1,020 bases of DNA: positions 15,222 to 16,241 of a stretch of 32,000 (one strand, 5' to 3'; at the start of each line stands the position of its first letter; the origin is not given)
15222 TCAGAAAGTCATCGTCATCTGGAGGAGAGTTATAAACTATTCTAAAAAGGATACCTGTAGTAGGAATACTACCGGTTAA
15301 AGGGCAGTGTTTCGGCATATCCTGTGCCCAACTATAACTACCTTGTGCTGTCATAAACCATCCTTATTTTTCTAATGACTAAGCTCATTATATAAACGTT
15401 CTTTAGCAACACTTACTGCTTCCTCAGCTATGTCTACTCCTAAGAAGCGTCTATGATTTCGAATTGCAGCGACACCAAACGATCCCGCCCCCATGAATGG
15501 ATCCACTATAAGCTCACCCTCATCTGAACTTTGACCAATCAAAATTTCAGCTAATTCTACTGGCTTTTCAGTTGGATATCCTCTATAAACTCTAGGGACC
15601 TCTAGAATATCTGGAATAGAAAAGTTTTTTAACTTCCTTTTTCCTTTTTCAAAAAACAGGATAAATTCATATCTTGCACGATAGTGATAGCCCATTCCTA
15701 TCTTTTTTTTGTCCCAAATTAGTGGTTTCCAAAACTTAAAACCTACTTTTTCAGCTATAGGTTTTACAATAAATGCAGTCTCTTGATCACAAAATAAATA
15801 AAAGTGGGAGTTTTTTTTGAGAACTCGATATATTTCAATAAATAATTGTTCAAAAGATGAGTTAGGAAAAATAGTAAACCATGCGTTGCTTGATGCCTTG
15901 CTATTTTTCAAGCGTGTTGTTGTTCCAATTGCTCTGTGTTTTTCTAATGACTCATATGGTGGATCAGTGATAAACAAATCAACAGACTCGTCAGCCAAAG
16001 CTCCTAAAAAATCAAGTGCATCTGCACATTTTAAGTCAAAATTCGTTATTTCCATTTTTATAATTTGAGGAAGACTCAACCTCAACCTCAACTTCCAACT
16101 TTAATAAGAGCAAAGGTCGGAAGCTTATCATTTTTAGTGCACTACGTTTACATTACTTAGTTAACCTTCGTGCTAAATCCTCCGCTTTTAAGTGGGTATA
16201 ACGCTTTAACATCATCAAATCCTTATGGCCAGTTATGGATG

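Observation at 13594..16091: Methyltransferase-led three-gene operon whose two partner proteins fit no nuclease or NTPase class I can recognise (candidate novel R-M-like defence module)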

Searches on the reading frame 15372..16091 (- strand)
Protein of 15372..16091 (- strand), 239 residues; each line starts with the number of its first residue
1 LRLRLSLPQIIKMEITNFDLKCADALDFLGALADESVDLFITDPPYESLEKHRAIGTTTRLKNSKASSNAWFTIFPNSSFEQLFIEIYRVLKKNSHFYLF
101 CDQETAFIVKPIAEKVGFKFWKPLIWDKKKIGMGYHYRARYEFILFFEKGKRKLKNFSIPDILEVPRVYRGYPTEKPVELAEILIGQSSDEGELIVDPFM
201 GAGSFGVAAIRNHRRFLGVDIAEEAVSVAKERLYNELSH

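Call 3: search_protein_families(library=pfam, proteins=[window:15372-16091:-], max_evalue=1)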
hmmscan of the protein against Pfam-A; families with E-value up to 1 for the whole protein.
window:15372-16091:- (239 aa): 9 families
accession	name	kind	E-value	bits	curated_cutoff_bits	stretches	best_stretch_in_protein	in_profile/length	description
PF01555.25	N6_N4_Mtase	-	4.8e-35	122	26.7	1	37-231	1-221/221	DNA methylase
PF13847.12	Methyltransf_31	-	9.2e-06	25.8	27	1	191-233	3-48/145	Methyltransferase domain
PF02086.21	MethyltransfD12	-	1e-05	25.9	22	1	191-231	20-60/253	D12 class N6 adenine-specific DNA methyltransferase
PF13649.12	Methyltransf_25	-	8.2e-05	23.7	27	1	196-233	2-41/97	Methyltransferase domain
PF08241.18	Methyltransf_11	-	9.6e-05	23.4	21.2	0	78-98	74-94/95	Methyltransferase domain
PF01170.24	UPF0020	-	0.00042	20.5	22.3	1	19-56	106-142/197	RMKL-like, methyltransferase domain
PF03602.21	Cons_hypoth95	-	0.01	16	24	0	190-233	40-84/182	Conserved hypothetical protein 95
PF07669.17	Eco57I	-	0.016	15.8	25.3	0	28-94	65-126/171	Eco57I restriction-modification methylase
PF02475.24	TRM5-TYW2_MTfase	-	0.053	13.9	28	1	185-231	30-78/164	TRM5/TYW2 methyltransferase domain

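Call 4: search_protein_families(library=padloc, proteins=[window:15372-16091:-], max_evalue=1)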
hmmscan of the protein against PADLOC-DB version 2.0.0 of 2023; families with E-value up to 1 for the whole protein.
window:15372-16091:- (239 aa): 63 families (the best 25 are shown)
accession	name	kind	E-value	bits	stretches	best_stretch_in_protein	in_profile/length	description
PDLC03379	MTase_II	-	2.3e-40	137.1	1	20-236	21-244/267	Type II methyltransferase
PDLC03371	MTase_II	-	1.2e-35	121.3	1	14-236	7-255/260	Type II methyltransferase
PDLC03339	MTase_II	-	2.2e-27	93.8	2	170-235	208-273/399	Type II methyltransferase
PDLC03299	MTase_II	-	5.4e-27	93.1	2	169-234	193-258/296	Type II methyltransferase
PDLC03265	MTase_II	-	1.5e-23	81.8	2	167-233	261-328/333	Type II methyltransferase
PDLC03228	MTase_II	-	2.2e-21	74.8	1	22-234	6-206/227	Type II methyltransferase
PDLC03387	MTase_II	-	2.5e-21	74.1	2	173-237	215-279/289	Type II methyltransferase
PDLC03320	MTase_II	-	2e-19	67.9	2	171-234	212-275/289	Type II methyltransferase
PDLC03353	MTase_II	-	2.7e-19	67.7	2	171-234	188-251/260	Type II methyltransferase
PDLC03300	MTase_II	-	4.6e-19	66.6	2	170-235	213-278/302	Type II methyltransferase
PDLC03271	MTase_II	-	9.8e-18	62.6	1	24-221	18-218/228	Type II methyltransferase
PDLC03216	MTase_II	-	1.2e-16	58.7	2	172-235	194-257/364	Type II methyltransferase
PDLC03308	MTase_II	-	1.5e-16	58.4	1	32-224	185-385/419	Type II methyltransferase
PDLC03229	MTase_II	-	6.8e-16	56.1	1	24-232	188-399/436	Type II methyltransferase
PDLC03350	MTase_II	-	1.5e-15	55.4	2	171-238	233-300/312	Type II methyltransferase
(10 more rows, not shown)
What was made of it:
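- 15372..16091 (-): Gene 1: beta-class N6_N4 DNA methyltransferase, probably N6-adenine. The DPPY motif is at nt 15954-15965. The true start may be the ATG at 16055 rather than the TTG at 16091. PF01555 at 4.8e-35 and PADLOC MTase_II at 2.3e-40 (calls 3, 4).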

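Call 5: search_protein_families(library=ncbifam, proteins=[window:15372-16091:-], max_evalue=1)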
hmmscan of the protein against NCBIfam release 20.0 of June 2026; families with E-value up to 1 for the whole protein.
window:15372-16091:- (239 aa): 14 families
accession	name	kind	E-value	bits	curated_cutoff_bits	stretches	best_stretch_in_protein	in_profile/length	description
NF010253.0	PRK13699.1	subfamily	1.8e-19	70.3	244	1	24-233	8-205/226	DNA methyltransferase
NF008572.0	PRK11524.1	equivalog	7.1e-17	61.4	292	2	169-233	192-256/294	adenine-specific DNA-methyltransferase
NF050803.1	DnaMtaseCcrMCaul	equivalog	2e-15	56.6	830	2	170-235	184-249/350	adenine-specific DNA-methyltransferase CcrM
TIGR01177.1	TIGR01177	hypoth_equivalog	0.00016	21.1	316.55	1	190-233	181-224/330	TIGR01177 family methyltransferase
NF011529.0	PRK14968.1-3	equivalog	0.004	16.6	162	1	164-232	12-75/198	putative methyltransferase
TIGR00536.1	hemK_fam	subfamily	0.012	14.8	115.5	1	188-231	111-156/286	HemK family protein methyltransferase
TIGR03534.1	RF_mod_PrmC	equivalog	0.017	14.6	199.1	0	193-231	90-130/253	peptide chain release factor N(5)-glutamine methyltransferase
NF047732.1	tRNAMtaseTrm5bMeth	equivalog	0.018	14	500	1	186-233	193-239/337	tRNA (guanine(37)-N1)-methyltransferase Trm5b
NF045935.1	MSC_0621_epsi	exception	0.02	15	42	1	66-103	25-63/144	MSC_0621 family F1-like ATPase epsilon subunit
NF002909.0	PRK03522.2-1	equivalog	0.035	13.3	553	1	195-231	236-272/374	23S rRNA (uracil(747)-C(5))-methyltransferase RlmC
TIGR02987.1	met_A_Alw26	exception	0.044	12.5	353.5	0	33-52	109-128/523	Alw26I/Eco31I/Esp3I family type II restriction adenine-specific DNA-methyltransferase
NF053511.1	tRNA_U34_MnmM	equivalog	0.086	12.4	135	1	176-235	2-64/183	tRNA 5-(aminomethyl)-2-thiouridylate-methyltransferase MnmM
NF001244.0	PRK00216.1-5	equivalog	0.091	12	216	0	192-236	49-96/236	bifunctional demethylmenaquinone methyltransferase/2-methoxy-6-polyprenyl-1,4-benzoquinol methylase UbiE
TIGR00479.1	rumA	equivalog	0.22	10.3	183.55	1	192-230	294-332/432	23S rRNA (uracil(1939)-C(5))-methyltransferase RlmD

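Call 8: search_protein_families(library=phrogs, proteins=[window:15372-16091:-], max_evalue=1)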
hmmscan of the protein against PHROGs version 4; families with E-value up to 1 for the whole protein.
window:15372-16091:- (239 aa): 20 families
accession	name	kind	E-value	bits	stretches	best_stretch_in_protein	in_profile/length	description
phrog_67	-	other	2.5e-49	170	1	11-235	117-345/743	DNA methyltransferase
phrog_498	-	other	1e-29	104.6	1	29-233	215-420/633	DNA methyltransferase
phrog_3008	-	other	2.8e-16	60.6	1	170-235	148-213/244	DNA methyltransferase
phrog_6025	-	other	1.1e-15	58.8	1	12-130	6-112/192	DNA methyltransferase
phrog_18293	-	other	6.9e-13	49.6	1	172-234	46-108/119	methyltransferase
phrog_6952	-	other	4.2e-10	40.8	1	172-227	114-169/181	DNA methyltransferase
phrog_23148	-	unknown function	3.3e-09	38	1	172-234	85-147/165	-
phrog_12517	-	unknown function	2.6e-08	34.4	1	176-232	91-146/316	-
phrog_23085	-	unknown function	6.7e-08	33.3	1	170-233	42-105/138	-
phrog_21315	-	unknown function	1.7e-06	28.3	1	43-151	246-347/415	-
phrog_18146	-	other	3e-06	27.4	1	167-222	45-100/452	DNA methyltransferase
phrog_11787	-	other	7.5e-05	22.8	1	184-231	305-350/458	DNA methyltransferase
phrog_12862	-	unknown function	0.00015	22.7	1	19-50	4-35/149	-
phrog_8769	-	other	0.00018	22.3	1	193-233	13-53/71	methyltransferase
phrog_10183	-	other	0.00024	20.5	1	175-233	99-157/889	DNA methyltransferase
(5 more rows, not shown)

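Call 47: search_solved_structures(query=window:15372-16091:-, max_evalue=0.001)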
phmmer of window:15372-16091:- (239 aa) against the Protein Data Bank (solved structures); distinct sequences matched with E-value up to 0.001: 12.
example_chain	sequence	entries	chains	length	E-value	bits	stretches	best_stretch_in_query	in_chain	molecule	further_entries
9c3u_A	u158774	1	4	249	3.4e-13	53.1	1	148-233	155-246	Methyltransferase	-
8urk_A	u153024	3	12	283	3.6e-13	53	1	156-233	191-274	Methyltransferase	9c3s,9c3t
6pbd_A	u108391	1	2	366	1.5e-12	51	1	169-233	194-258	Modification methylase CcrMI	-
5hek_A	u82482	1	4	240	6.2e-12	49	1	35-238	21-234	Adenine specific DNA methyltransferase (DpnA)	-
1g60_A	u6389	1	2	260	9.7e-12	48.4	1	172-230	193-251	Adenine-specific Methyltransferase MboIIA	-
5hfj_A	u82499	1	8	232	1.3e-11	47.9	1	35-233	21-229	Adenine specific DNA methyltransferase (DpnA)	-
8s9n_A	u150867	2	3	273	1.4e-11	47.8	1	22-233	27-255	DNA cytosine-N4 methyltransferase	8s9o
8s9m_A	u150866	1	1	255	1.8e-11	47.5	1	22-233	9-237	DNA cytosine-N4 methyltransferase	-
2zie_A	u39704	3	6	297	2e-11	47.3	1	170-237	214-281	Putative modification methylase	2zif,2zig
1nw8_A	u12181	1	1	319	3.8e-06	30.1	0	171-222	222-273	MODIFICATION METHYLASE RSRI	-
1eg2_A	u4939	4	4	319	4.3e-06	29.9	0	171-222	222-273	MODIFICATION METHYLASE RSRI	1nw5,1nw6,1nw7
1boo_A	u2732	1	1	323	2.3e-05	27.5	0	170-232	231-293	PROTEIN (N-4 CYTOSINE-SPECIFIC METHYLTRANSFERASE PVU II)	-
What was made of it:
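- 15372..16091 (-): PDB relatives include CcrM, M.MboIIA and a DpnA-annotated methylase, at about 1e-12 (call 47).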

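Call 83: search_dna_similar(query=window:15372-16091:-, collection=plasmids, mode=protein, max_evalue=1e-30, max_rows=25)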
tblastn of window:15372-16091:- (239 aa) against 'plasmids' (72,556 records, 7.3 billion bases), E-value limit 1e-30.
Records with a match: 10; places in all: 10; records where one place covers at least 80% of the query: 2.
Best place of each record, by identity: 60-80% 10.
By first word of the organism name: Aeromonas 3; Salinivibrio 2; Klebsiella 2; Raoultella 1; Escherichia 1; Edwardsiella 1.
By predicted mobility (MOB-suite, as given by PLSDB): non-mobilizable 5; mobilizable 5.
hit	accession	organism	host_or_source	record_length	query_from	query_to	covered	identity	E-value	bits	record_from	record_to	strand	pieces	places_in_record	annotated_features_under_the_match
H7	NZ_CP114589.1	Salinivibrio kushneri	-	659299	36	233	83%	73.2%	1e-93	306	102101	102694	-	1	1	site-specific DNA-methyltransferase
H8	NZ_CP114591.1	Salinivibrio kushneri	-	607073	36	233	83%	71.7%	2e-92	303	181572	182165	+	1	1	site-specific DNA-methyltransferase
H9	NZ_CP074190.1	Raoultella planticola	lake water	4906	36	225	79%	70.0%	2e-86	286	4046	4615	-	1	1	site-specific DNA-methyltransferase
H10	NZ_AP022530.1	Klebsiella pneumoniae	Homo sapiens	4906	36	225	79%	70.0%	2e-86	286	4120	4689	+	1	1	site-specific DNA-methyltransferase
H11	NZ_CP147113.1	Escherichia coli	-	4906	36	225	79%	70.0%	2e-86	286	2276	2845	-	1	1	site-specific DNA-methyltransferase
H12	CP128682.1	Klebsiella pneumoniae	Homo sapiens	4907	36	225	79%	70.0%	2e-86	286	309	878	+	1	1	site-specific DNA-methyltransferase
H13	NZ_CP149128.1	Aeromonas salmonicida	-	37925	36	225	79%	63.7%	1e-77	261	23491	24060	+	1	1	site-specific DNA-methyltransferase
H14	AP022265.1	Aeromonas veronii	-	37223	36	225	79%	61.4%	6e-78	262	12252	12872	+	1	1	methyltransferase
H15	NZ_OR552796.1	Aeromonas caviae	-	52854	36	225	79%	60.9%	5e-78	262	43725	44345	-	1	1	site-specific DNA-methyltransferase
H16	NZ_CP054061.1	Edwardsiella ictaluri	cell culture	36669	36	225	79%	60.9%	9e-78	261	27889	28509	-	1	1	DNA methyltransferase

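Call 84: search_dna_similar(query=window:15372-16091:-, collection=phages, mode=protein, max_evalue=1e-30, max_rows=25)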
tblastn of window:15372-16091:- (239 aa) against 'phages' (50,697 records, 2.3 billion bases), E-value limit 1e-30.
No match.

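Call 85: get_annotated_region(hit=H7, flank=4500)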
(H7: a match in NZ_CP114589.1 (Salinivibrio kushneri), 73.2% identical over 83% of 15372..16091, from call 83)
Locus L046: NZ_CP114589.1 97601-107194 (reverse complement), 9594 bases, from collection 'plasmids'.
description: Salinivibrio kushneri strain TGB11 plasmid unnamed, complete sequence
organism: Salinivibrio kushneri (NCBI taxid 1908198)
taxonomy: Bacteria; Pseudomonadota; Gammaproteobacteria; Vibrionales; Vibrionaceae; Salinivibrio; Salinivibrio kushneri
host: -; source: -; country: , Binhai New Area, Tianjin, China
typing (MOB-suite, as given by PLSDB): non-mobilizable
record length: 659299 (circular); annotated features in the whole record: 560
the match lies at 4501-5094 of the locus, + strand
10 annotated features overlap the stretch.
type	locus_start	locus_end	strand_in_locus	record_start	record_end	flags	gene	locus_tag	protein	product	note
CDS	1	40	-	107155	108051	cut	-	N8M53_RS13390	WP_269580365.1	LysR family transcriptional regulator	-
CDS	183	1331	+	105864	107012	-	-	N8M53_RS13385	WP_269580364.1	S-(hydroxymethyl)glutathione dehydrogenase/class III alcohol dehydrogenase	GO:0006113 - fermentation [Evidence IEA]; GO:0009404 - toxin metabolic process [Evidence IEA]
CDS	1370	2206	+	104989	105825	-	fghA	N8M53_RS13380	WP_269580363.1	S-formylglutathione hydrolase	GO:0046292 - formaldehyde metabolic process [Evidence IEA]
CDS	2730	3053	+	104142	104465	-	-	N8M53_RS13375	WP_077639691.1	hypothetical protein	-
CDS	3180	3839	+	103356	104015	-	-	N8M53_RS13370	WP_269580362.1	hypothetical protein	-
CDS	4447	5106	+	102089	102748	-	-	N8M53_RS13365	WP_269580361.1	site-specific DNA-methyltransferase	GO:0009307 - DNA restriction-modification system [Evidence IEA]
CDS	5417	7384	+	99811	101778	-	-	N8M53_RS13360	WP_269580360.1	methyl-accepting chemotaxis protein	GO:0007165 - signal transduction [Evidence IEA]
CDS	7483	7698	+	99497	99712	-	-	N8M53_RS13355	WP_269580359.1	TIGR02450 family Trp-rich protein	-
CDS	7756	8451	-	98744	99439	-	-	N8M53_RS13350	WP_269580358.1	VC0807 family protein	-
CDS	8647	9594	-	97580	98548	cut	-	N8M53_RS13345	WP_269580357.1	calcium/sodium antiporter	GO:0098662 - inorganic cation transmembrane transport [Evidence IEA]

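Call 87: get_annotated_region(hit=H13, flank=4500)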
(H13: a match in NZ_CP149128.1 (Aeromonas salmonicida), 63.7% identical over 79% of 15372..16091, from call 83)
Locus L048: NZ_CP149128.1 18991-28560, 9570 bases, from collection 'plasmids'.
description: Aeromonas salmonicida strain BE4 plasmid pASaBE4, complete sequence
organism: Aeromonas salmonicida (NCBI taxid 645)
taxonomy: Bacteria; Pseudomonadota; Gammaproteobacteria; Aeromonadales; Aeromonadaceae; Aeromonas; Aeromonas salmonicida
host: -; source: -; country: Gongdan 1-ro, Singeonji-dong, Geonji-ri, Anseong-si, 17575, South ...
typing (MOB-suite, as given by PLSDB): non-mobilizable
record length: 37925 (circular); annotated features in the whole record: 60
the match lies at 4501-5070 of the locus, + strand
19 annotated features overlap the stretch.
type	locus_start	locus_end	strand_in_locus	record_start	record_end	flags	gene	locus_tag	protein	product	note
CDS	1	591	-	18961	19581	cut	-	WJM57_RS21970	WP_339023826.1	S24 family peptidase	-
CDS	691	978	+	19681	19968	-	-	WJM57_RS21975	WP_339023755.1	hypothetical protein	-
CDS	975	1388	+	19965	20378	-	-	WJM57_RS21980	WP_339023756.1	hypothetical protein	-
CDS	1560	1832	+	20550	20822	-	-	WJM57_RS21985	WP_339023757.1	DUF3283 family protein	-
CDS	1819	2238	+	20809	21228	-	-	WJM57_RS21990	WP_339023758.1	hypothetical protein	-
CDS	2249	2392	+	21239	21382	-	-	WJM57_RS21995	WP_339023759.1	hypothetical protein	-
CDS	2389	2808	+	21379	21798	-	-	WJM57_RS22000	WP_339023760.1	hypothetical protein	-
CDS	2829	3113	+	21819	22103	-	-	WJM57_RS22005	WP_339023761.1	hypothetical protein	-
CDS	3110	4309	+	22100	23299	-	-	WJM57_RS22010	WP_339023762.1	site-specific integrase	GO:0015074 - DNA integration [Evidence IEA]; GO:0006310 - DNA recombination [Evidence IEA]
CDS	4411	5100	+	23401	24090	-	-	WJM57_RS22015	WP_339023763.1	site-specific DNA-methyltransferase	-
CDS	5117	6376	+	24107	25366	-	-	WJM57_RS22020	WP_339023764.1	phosphoadenosine phosphosulfate reductase family protein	-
CDS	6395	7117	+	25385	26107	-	-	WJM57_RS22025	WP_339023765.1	hypothetical protein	-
CDS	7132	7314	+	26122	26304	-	-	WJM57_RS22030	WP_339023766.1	hypothetical protein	-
CDS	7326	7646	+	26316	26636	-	-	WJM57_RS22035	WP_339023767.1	hypothetical protein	-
CDS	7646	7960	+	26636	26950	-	-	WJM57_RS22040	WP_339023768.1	hypothetical protein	-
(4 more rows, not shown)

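Call 88: get_annotated_region(hit=H16, flank=4500)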
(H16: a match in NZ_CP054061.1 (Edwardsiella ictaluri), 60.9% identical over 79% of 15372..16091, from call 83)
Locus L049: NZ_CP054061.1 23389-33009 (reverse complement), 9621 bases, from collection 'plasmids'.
description: Edwardsiella ictaluri strain T1-1 plasmid pEI-2083-2, complete sequence
organism: Edwardsiella ictaluri (NCBI taxid 67780)
taxonomy: Bacteria; Pseudomonadota; Gammaproteobacteria; Enterobacterales; Hafniaceae; Edwardsiella; Edwardsiella ictaluri
host: -; source: cell culture; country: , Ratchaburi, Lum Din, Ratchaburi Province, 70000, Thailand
typing (MOB-suite, as given by PLSDB): non-mobilizable
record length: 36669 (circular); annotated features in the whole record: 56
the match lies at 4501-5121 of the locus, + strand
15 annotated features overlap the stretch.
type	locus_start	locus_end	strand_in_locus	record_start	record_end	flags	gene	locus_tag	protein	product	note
CDS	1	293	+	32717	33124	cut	-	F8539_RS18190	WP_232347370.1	hypothetical protein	-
CDS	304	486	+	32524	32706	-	-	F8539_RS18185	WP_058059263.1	hypothetical protein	-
CDS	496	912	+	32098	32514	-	-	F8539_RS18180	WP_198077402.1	hypothetical protein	-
CDS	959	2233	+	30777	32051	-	-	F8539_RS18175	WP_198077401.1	site-specific integrase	GO:0015074 - DNA integration [Evidence IEA]; GO:0006310 - DNA recombination [Evidence IEA]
CDS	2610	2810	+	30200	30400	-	-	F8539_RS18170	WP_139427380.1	hypothetical protein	-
CDS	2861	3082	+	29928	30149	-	-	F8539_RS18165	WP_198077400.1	hypothetical protein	-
CDS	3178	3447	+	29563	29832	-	-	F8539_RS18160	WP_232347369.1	hypothetical protein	-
CDS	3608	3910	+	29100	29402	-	-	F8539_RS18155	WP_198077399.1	hypothetical protein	-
CDS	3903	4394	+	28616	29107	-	-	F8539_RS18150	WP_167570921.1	hypothetical protein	-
CDS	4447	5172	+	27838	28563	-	-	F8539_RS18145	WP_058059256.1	DNA methyltransferase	GO:0006306 - DNA methylation [Evidence IEA]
CDS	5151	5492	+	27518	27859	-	-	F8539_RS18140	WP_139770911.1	hypothetical protein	-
CDS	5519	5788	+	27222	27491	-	-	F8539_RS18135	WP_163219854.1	hypothetical protein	-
CDS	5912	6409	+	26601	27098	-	-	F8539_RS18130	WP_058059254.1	DUF1441 family protein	-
CDS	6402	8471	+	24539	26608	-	-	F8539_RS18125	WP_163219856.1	terminase gpA endonuclease subunit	-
CDS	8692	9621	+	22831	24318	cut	-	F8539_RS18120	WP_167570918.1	phage portal protein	-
